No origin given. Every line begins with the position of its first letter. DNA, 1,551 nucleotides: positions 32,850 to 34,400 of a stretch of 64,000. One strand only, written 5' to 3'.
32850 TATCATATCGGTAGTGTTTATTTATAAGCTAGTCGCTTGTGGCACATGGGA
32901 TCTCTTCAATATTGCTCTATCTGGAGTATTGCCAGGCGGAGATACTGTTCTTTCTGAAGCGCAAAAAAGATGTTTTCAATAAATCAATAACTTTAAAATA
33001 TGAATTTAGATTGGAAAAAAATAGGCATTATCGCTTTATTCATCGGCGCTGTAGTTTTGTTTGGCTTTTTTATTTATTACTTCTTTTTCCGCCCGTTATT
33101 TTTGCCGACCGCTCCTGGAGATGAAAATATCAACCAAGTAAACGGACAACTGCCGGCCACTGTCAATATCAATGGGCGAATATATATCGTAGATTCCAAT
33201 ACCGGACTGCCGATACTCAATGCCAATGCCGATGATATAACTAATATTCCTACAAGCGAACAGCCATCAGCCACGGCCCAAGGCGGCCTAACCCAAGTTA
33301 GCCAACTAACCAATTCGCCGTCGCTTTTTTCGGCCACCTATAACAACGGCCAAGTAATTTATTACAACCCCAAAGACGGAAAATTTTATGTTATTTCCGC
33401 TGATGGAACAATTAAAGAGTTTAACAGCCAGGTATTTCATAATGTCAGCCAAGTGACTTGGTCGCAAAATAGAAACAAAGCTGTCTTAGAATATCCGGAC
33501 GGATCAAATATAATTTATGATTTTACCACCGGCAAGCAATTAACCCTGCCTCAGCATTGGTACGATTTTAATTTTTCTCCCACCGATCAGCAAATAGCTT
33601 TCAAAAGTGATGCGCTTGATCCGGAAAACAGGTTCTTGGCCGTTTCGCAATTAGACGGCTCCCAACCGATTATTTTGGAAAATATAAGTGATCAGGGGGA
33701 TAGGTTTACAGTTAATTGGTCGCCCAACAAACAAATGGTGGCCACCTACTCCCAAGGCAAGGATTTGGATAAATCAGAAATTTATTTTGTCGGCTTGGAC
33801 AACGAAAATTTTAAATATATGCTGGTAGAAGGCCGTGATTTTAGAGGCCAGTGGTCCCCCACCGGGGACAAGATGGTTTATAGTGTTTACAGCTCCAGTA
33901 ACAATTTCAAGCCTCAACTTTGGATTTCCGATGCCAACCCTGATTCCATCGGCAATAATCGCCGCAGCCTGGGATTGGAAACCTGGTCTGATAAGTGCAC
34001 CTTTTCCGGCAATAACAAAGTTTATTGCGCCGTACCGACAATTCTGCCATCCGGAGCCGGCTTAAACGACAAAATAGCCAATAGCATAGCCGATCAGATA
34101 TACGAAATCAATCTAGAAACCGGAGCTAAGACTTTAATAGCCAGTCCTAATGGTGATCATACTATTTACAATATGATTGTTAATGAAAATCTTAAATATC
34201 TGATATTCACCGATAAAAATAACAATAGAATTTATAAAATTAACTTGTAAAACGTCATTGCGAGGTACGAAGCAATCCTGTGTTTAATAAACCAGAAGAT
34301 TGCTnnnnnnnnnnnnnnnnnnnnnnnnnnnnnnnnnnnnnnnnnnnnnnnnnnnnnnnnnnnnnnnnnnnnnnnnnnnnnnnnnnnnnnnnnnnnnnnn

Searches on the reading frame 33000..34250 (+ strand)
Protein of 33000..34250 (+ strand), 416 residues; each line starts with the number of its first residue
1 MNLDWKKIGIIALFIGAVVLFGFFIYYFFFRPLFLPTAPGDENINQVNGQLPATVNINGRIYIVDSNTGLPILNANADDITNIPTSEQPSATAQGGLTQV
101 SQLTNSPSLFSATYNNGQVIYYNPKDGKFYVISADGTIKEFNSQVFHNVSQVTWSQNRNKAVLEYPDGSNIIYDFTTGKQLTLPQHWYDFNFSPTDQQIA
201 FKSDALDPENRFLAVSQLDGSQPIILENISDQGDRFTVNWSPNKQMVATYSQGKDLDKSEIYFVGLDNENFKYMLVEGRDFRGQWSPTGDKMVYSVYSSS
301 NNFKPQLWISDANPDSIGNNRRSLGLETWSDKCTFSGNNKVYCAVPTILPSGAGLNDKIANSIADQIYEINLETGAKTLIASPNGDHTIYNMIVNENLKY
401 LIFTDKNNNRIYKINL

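Call 58: search_protein_families(library=pfam, proteins=[window:33000-34250:+], max_evalue=0.001)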
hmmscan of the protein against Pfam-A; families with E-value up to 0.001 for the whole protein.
window:33000-34250:+ (416 aa): 1 family
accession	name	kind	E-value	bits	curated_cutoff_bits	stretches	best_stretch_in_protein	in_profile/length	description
PF16755.11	Beta-prop_NUP159_NUP214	-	0.00055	19.8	29.6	1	87-252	96-250/366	NUP159/214 beta propeller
